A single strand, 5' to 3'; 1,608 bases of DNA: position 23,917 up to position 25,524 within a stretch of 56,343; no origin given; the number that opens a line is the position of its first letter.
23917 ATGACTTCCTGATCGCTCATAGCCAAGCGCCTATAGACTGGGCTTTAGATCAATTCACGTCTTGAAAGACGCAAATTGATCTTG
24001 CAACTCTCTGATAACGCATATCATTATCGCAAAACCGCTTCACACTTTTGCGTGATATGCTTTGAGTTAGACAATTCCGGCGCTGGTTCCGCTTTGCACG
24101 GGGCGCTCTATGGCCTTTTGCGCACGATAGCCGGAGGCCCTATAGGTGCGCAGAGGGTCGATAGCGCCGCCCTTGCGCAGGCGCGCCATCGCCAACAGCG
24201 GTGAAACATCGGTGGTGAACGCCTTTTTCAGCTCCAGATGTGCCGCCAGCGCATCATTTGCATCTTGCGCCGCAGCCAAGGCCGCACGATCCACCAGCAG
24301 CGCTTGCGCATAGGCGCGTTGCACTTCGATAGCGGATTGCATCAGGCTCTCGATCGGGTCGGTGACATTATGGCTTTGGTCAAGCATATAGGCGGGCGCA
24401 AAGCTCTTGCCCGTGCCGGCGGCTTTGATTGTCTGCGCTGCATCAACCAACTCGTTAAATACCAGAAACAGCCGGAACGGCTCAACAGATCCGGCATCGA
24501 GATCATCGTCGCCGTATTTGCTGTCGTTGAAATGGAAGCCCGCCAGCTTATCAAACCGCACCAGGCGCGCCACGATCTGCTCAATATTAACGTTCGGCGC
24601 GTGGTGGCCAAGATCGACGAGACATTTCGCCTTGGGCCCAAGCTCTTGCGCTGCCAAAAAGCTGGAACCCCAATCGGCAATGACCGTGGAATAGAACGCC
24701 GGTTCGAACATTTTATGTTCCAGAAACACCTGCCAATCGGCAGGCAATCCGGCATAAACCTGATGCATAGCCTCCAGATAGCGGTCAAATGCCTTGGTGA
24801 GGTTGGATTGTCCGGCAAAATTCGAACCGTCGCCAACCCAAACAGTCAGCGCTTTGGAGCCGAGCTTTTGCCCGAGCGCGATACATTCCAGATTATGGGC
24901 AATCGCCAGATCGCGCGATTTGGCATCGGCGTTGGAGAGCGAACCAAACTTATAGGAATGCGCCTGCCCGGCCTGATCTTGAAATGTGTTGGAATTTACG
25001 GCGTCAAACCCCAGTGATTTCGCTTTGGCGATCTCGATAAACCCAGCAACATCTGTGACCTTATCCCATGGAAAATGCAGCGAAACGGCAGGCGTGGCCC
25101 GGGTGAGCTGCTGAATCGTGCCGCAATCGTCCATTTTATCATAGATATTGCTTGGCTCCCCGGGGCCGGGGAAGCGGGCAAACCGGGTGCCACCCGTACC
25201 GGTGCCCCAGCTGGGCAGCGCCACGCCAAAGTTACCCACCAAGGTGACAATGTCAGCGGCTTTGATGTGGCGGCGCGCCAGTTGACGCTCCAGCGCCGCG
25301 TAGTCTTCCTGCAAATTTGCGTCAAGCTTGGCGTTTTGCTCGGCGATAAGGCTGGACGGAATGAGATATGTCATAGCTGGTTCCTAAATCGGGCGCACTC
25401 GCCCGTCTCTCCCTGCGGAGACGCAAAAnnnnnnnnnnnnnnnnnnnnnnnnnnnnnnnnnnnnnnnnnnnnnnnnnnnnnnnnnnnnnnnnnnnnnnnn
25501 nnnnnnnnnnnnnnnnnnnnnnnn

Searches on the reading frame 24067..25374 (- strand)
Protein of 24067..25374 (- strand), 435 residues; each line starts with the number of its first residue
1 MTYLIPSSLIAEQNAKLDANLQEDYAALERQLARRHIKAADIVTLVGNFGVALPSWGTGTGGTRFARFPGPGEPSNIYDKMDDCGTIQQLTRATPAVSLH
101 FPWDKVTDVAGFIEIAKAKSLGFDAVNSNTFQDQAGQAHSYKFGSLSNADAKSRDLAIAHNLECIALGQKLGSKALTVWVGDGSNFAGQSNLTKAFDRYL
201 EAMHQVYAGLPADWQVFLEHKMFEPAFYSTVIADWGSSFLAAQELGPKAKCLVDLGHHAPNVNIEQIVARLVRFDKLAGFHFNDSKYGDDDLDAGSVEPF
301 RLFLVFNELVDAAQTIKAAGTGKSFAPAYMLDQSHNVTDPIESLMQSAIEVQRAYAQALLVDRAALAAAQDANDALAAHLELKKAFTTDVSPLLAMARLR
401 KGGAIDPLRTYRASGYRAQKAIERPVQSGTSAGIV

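Call 71: search_protein_families(library=pfam, proteins=[window:24067-25374:-], max_evalue=0.000001)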
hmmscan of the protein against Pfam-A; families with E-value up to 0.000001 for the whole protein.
window:24067-25374:- (435 aa): 0 families

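Call 72: search_protein_families(library=ncbifam, proteins=[window:24067-25374:-], max_evalue=1e-10)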
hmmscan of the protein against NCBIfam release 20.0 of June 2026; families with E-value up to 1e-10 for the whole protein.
window:24067-25374:- (435 aa): 2 families
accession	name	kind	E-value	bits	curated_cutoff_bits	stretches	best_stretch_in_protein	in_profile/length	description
TIGR02629.1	L_rham_iso_rhiz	equivalog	2.5e-205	682.1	646.75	1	10-425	2-411/412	L-rhamnose catabolism isomerase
TIGR02635.1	RhaI_grampos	equivalog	9.5e-118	393.4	531.35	1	45-424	7-377/378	L-rhamnose isomerase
